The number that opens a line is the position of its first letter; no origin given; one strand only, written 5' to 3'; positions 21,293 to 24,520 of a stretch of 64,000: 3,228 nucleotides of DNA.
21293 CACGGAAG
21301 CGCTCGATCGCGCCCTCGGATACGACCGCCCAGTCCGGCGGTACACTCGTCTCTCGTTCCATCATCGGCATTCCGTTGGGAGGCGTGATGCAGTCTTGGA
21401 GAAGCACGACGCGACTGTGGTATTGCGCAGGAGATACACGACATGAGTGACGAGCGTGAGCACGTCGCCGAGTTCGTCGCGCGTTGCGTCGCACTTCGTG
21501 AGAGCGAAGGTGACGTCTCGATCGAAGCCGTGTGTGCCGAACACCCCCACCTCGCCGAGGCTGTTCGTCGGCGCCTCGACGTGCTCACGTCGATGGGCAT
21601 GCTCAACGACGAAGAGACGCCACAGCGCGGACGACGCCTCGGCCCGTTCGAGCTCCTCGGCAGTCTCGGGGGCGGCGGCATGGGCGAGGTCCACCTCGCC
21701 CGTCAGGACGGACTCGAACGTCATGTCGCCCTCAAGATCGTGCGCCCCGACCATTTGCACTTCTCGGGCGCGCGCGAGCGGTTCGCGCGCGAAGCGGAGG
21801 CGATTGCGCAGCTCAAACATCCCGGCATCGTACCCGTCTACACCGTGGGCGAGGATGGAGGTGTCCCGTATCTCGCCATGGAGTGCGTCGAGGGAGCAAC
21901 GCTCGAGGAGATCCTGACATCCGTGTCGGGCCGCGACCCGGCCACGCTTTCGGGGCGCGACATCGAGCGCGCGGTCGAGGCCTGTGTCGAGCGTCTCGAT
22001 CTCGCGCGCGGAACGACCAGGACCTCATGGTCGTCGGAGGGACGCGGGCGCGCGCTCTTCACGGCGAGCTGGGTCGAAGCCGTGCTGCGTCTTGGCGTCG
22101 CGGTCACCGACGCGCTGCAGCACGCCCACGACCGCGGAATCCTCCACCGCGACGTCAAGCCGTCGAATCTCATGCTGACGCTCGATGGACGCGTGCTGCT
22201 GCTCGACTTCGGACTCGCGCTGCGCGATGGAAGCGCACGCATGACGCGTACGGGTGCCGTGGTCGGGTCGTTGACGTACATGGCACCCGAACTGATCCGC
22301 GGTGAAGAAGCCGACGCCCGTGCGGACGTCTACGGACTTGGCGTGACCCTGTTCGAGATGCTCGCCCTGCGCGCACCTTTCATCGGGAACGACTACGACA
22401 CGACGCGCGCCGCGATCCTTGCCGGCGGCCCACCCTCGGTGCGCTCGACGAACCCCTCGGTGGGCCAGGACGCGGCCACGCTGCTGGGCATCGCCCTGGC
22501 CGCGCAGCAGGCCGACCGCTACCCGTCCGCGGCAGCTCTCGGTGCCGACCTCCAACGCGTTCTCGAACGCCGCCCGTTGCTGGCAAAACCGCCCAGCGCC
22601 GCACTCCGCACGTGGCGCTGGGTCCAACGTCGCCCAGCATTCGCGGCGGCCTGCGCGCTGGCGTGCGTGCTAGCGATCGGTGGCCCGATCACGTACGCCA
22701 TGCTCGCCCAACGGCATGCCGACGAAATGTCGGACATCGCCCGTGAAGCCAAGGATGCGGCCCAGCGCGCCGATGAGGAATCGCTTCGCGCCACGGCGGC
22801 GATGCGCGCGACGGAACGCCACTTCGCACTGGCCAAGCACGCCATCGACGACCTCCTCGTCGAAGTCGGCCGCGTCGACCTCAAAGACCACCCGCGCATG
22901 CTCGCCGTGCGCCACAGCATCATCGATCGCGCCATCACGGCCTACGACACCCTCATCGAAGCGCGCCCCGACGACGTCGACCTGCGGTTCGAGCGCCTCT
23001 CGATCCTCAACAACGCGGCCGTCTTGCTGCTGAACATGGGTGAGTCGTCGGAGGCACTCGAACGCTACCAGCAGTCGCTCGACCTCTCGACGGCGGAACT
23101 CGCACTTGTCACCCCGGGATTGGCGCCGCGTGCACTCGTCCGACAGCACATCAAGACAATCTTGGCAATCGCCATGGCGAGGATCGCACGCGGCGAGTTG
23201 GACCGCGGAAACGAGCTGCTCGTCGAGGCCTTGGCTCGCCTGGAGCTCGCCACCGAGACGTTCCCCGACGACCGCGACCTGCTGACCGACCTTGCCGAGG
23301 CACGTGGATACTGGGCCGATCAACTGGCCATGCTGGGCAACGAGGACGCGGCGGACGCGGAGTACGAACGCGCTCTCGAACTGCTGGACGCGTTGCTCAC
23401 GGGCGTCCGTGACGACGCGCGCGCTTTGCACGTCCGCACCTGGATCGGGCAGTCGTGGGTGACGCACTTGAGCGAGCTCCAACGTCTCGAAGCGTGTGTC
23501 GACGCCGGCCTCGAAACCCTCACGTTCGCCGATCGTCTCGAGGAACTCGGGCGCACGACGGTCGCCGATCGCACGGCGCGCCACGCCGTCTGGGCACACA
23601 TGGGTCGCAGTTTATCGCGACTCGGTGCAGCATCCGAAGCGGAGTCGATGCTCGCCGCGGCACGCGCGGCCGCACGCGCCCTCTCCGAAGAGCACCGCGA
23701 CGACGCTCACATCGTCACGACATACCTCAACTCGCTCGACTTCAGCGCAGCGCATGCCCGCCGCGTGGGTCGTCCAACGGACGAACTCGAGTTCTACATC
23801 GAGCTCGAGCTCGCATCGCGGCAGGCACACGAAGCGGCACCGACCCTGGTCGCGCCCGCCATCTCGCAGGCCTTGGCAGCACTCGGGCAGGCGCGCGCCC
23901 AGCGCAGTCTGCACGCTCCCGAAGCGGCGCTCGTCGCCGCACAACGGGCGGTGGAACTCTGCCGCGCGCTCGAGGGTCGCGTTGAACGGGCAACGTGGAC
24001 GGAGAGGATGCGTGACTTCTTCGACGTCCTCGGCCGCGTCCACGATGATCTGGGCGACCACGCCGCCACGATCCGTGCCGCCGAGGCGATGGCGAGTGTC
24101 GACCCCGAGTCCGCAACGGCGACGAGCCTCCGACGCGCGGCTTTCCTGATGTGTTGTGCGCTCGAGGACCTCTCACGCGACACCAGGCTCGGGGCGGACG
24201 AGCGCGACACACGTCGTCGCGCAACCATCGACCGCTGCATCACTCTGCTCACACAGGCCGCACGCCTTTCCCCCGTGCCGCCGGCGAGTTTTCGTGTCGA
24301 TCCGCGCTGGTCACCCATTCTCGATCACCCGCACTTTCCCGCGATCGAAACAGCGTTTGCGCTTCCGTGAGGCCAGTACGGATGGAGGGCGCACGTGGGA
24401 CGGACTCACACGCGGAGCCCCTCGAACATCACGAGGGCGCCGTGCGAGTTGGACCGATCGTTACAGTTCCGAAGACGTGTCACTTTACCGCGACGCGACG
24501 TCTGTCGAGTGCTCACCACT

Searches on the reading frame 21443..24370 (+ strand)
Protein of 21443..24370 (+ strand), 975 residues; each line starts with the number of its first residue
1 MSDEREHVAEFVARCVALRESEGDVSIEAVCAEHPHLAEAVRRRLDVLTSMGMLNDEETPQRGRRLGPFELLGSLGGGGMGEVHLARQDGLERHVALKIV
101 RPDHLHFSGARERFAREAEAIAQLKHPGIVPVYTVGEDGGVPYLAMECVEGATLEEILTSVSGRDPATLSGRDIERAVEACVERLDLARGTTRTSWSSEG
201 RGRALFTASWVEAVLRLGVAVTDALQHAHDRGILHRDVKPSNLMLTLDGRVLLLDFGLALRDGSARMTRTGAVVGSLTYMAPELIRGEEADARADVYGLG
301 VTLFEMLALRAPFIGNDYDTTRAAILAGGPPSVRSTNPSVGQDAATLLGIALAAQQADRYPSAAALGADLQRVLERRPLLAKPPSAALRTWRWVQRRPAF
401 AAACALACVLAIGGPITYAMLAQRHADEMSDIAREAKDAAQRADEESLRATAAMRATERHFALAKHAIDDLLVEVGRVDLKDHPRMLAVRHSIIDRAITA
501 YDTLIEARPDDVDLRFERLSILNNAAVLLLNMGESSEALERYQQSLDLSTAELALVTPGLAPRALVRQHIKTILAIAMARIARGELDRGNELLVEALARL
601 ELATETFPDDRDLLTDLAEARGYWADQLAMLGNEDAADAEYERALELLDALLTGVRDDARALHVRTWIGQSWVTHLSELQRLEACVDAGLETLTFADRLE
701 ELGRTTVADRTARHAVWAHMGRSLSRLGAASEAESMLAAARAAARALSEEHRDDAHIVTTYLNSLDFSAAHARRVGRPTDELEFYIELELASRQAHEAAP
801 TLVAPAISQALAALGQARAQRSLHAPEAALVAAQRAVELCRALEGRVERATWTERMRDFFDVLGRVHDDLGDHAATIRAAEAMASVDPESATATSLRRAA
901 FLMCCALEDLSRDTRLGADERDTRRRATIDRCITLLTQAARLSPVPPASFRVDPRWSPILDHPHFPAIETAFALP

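Call 24: search_protein_families(library=pfam, proteins=[window:21443-24370:+])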
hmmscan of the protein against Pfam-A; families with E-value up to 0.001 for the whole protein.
window:21443-24370:+ (975 aa): 5 families
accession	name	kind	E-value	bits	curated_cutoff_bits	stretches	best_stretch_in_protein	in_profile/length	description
PF00069.31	Pkinase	-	1.7e-37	129.7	31.7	2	220-327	106-211/263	Protein kinase domain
PF07714.23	PK_Tyr_Ser-Thr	-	8.6e-24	84.7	23.1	1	71-309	3-200/258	Protein tyrosine and serine/threonine kinase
PF17667.7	Pkinase_fungal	-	1.5e-05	24.4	24.1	1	221-295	295-375/387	Fungal protein kinase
PF13181.12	TPR_8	-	0.00036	20.9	25.7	0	520-549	2-31/34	Tetratricopeptide repeat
PF03109.22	ABC1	-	0.00036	20.2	22.9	0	225-259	180-214/244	ABC1 atypical kinase-like domain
